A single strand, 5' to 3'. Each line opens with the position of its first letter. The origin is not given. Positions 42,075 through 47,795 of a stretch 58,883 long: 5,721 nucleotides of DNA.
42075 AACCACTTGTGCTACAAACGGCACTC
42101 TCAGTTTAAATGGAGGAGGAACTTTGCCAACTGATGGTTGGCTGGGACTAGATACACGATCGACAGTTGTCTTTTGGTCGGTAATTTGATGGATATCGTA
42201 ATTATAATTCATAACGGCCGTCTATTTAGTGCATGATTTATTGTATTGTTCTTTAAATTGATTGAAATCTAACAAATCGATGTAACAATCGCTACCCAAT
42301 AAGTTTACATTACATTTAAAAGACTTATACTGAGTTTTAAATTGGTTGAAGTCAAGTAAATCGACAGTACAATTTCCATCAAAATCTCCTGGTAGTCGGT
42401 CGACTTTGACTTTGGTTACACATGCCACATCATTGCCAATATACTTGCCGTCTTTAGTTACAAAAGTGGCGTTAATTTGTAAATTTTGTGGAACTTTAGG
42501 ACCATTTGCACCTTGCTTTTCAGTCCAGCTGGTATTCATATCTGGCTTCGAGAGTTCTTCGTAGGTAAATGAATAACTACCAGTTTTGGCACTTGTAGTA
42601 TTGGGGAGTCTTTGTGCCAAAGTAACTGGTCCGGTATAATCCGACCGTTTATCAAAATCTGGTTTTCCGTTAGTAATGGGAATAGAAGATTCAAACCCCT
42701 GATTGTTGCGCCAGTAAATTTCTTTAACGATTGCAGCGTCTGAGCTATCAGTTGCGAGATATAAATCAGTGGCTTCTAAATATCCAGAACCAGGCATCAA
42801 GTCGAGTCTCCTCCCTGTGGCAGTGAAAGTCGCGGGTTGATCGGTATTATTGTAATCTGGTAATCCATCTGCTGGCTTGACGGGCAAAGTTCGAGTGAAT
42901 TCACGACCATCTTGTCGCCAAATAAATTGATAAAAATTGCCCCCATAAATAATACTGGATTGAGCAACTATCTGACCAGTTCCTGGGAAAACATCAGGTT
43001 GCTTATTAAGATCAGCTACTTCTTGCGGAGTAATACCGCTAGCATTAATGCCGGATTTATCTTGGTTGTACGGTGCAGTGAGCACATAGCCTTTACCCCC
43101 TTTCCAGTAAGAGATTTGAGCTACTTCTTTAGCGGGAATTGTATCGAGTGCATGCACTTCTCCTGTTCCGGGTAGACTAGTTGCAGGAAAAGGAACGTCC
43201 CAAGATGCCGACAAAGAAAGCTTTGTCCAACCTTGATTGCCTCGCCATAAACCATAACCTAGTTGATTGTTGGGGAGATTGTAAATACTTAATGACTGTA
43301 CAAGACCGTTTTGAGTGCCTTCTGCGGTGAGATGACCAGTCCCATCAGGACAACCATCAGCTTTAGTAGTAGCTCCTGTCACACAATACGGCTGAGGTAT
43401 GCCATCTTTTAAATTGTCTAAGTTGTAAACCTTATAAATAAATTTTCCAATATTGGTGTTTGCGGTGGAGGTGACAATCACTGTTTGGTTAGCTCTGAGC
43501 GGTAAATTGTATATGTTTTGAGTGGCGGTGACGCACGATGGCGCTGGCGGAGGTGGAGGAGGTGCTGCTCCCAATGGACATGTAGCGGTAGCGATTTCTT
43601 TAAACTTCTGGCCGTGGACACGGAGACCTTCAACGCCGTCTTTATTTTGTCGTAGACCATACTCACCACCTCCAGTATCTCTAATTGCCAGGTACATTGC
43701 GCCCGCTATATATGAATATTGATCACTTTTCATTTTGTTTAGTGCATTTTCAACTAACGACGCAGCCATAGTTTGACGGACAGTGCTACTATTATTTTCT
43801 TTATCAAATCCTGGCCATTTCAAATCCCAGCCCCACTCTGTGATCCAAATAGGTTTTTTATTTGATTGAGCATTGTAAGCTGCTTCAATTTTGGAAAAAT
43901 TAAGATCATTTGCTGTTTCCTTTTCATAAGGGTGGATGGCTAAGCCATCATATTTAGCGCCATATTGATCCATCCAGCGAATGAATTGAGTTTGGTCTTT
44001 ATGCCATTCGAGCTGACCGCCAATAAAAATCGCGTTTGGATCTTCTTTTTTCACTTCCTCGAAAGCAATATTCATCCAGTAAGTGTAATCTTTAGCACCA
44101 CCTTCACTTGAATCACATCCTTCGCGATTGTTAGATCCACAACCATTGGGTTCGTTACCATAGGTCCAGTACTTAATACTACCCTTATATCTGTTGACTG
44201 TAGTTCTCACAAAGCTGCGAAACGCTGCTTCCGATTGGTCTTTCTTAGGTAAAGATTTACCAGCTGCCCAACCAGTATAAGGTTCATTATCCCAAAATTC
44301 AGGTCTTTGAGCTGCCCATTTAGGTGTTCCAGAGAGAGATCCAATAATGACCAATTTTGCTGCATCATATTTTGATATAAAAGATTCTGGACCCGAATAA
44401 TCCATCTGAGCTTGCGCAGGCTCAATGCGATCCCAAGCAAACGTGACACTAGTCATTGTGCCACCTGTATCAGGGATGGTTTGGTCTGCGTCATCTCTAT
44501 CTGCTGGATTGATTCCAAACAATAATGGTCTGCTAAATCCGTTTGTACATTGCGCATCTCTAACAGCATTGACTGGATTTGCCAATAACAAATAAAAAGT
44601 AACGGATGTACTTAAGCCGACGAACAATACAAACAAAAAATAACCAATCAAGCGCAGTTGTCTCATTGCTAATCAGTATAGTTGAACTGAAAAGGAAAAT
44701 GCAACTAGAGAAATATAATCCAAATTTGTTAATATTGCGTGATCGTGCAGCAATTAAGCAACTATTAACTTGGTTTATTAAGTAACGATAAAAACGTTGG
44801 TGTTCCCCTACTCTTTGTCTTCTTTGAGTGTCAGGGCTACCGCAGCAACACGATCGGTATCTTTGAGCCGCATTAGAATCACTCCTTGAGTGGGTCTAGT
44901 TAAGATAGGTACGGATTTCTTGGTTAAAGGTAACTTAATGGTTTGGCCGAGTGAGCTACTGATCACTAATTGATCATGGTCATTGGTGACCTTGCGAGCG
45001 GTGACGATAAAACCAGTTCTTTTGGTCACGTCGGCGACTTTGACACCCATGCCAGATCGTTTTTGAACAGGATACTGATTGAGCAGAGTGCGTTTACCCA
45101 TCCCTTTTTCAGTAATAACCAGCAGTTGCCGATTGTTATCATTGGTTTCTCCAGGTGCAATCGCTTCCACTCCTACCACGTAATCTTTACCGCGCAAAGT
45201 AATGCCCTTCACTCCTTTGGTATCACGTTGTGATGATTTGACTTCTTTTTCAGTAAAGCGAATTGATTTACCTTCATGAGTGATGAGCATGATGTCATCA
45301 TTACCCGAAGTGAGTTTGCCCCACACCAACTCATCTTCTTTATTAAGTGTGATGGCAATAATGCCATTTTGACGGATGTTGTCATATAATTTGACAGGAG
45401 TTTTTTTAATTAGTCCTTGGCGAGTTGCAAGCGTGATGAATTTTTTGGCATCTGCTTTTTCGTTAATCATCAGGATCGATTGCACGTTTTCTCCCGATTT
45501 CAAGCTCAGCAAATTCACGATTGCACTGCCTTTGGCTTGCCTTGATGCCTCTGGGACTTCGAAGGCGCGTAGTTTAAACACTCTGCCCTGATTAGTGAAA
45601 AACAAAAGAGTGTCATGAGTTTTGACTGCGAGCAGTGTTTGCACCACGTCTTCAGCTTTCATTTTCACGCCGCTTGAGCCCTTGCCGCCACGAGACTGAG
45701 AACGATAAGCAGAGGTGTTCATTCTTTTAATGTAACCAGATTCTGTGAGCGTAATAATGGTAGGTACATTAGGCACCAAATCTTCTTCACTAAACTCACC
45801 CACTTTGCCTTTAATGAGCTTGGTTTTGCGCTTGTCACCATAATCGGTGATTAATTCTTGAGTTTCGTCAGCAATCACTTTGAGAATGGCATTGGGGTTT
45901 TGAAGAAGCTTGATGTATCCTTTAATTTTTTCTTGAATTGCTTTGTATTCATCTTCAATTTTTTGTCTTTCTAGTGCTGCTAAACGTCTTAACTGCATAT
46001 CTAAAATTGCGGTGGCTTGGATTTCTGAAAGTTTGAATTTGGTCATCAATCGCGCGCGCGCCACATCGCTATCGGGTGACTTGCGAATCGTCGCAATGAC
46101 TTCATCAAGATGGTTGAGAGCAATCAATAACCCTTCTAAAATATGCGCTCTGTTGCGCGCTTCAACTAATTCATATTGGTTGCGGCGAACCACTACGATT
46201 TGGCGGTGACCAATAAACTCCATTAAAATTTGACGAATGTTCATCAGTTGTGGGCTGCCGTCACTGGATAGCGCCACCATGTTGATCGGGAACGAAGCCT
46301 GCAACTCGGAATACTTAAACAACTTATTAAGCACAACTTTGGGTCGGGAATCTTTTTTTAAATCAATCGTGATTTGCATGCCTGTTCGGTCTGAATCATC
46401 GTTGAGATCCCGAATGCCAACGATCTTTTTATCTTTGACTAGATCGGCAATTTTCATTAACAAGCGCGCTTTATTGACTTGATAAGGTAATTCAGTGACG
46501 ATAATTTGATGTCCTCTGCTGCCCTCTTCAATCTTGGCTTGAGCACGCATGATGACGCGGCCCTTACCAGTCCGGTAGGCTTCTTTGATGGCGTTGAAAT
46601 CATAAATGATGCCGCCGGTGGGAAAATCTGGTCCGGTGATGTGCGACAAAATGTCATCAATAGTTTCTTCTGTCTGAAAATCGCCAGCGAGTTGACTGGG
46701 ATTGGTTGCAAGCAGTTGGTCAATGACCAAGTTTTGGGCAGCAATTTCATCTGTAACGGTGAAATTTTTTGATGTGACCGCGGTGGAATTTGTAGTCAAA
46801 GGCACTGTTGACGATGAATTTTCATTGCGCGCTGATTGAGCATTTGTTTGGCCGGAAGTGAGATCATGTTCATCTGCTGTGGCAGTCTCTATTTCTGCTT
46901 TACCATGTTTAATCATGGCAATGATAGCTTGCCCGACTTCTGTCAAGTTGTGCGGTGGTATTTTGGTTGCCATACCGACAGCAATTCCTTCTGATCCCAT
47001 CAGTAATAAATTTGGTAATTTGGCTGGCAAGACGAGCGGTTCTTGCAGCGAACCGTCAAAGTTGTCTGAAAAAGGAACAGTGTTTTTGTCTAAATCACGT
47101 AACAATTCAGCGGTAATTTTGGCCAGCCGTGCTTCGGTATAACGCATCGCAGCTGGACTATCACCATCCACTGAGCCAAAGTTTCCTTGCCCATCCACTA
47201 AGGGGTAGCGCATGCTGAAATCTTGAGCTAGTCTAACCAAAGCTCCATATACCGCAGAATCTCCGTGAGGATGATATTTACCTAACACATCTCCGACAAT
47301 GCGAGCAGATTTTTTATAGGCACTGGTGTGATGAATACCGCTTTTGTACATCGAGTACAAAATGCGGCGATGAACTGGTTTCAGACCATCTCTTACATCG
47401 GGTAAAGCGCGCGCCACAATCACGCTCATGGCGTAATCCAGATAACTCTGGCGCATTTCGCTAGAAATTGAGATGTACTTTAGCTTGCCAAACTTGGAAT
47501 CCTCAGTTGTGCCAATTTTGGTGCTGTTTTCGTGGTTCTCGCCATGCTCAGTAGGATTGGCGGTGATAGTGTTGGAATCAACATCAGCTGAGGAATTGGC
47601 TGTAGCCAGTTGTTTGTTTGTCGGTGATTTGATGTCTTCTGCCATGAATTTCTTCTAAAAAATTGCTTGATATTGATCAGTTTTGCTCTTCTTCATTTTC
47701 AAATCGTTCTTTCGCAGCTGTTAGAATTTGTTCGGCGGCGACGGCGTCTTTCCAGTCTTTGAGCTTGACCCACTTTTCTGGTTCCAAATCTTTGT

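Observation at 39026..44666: Four-gene operon that looks like a minimal cohesin-dockerin (cellulosome-style) surface assembly anchored by sortase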

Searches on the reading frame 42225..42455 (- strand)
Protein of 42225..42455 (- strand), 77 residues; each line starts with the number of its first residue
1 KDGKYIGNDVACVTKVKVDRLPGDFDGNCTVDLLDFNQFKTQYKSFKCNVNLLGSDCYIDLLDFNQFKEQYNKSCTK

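Call 43: search_solved_structures(query=A4, max_evalue=10, show_alignments=3)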
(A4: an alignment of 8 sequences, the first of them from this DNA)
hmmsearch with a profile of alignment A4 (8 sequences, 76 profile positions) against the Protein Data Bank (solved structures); distinct sequences matched with E-value up to 10: 19.
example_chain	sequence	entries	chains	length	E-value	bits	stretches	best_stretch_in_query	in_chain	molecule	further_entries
5nrk_B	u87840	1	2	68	0.0024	21.2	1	23-44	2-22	DocCel5: Type I dockerin repeat domain from A. cellulolyticus family 5 endoglucanase WP_01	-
5nrm_B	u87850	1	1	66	0.0059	19.9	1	23-44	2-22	DocCel5: Type I dockerin repeat domain from A. cellulolyticus family 5 endoglucanase WP_01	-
2y3n_B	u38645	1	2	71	0.028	17.7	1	21-73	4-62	CELLULOSOMAL FAMILY-48 PROCESSIVE GLYCOSIDE HYDROLASE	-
4dh2_B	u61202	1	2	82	0.029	17.7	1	19-44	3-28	Dockerin type 1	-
5lxv_B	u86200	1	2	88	0.15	15.4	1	21-66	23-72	Carbohydrate-binding protein WP_009985128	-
8ajy_B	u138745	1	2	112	0.18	15.2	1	16-49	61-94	Dockerin from ScaH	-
2jnk_A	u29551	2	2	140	0.19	15.1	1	22-66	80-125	Hyalurononglucosaminidase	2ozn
8x39_A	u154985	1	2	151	0.26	14.6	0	24-46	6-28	Serine protease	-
3h6q_A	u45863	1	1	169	0.27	14.6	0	6-28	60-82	Macrocypin 1a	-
8x3a_A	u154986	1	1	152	0.29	14.5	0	24-46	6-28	Serine protease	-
8ae5_C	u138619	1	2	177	0.3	14.5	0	6-28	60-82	Macrocypin-1a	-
2b59_B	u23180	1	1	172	0.62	13.4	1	24-73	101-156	Cellulosomal scaffolding protein A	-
2ccl_B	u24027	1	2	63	0.71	13.3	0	23-42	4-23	ENDO-1,4-BETA-XYLANASE Y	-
1c7v_A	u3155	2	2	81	0.82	13.1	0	17-43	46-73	CALCIUM VECTOR PROTEIN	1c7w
2vn5_B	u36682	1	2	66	0.84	13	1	23-47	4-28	ENDOGLUCANASE A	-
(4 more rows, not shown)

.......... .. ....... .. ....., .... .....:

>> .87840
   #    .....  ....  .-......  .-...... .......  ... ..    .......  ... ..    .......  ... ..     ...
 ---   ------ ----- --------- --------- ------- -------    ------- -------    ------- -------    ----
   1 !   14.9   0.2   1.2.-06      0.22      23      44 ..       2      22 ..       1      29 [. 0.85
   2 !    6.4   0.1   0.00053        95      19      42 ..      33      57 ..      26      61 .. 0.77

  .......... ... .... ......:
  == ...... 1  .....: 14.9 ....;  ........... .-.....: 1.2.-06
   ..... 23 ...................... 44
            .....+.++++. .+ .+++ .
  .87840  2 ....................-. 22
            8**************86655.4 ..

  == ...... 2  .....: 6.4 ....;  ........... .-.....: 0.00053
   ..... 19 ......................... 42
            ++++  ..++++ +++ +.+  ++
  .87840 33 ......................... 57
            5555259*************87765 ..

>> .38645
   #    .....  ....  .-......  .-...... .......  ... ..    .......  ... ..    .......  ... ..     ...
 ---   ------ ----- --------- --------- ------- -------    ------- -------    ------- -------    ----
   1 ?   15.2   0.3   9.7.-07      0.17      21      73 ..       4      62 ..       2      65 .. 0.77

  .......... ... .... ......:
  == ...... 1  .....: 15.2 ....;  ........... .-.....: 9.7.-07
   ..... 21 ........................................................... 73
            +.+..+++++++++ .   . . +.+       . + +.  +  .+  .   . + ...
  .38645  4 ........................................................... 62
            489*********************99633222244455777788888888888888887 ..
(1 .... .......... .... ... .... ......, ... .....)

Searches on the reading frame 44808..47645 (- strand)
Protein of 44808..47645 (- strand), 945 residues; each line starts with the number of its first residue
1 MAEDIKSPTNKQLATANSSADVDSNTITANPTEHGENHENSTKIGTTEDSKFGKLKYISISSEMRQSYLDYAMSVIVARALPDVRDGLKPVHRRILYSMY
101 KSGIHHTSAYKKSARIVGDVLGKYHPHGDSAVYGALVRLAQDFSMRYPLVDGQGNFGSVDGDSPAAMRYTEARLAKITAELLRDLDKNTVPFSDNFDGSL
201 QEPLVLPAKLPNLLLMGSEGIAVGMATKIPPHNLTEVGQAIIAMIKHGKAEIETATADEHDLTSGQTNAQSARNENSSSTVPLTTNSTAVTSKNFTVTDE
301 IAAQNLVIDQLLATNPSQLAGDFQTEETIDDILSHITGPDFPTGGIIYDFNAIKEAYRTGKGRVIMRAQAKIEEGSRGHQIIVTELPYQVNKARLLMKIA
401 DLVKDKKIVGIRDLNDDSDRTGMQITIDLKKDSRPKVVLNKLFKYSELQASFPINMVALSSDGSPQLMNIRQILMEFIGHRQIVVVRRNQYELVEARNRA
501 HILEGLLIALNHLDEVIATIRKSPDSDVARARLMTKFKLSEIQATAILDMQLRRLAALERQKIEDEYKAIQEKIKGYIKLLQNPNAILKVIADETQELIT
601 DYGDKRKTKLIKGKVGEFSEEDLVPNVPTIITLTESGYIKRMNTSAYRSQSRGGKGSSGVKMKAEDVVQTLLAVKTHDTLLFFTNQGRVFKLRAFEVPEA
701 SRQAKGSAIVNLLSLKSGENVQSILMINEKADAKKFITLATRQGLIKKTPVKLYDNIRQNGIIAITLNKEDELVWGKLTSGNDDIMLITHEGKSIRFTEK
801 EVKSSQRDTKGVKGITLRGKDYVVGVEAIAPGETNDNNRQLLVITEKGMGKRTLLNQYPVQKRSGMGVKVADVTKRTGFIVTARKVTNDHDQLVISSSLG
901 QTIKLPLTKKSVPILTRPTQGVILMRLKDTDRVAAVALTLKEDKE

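Call 51: search_protein_families(library=pfam, proteins=[window:44808-47645:-], max_evalue=0.00001)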
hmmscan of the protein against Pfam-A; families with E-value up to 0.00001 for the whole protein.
window:44808-47645:- (945 aa): 2 families
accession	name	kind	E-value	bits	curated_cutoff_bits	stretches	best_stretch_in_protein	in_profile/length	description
PF00521.26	DNA_topoisoIV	-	4.8e-155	517.1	31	2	79-254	1-176/432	DNA gyrase/topoisomerase IV, subunit A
PF03989.18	DNA_gyraseA_C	-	2.5e-61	203.3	27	5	783-829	1-47/48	DNA gyrase C-terminal domain, beta-propeller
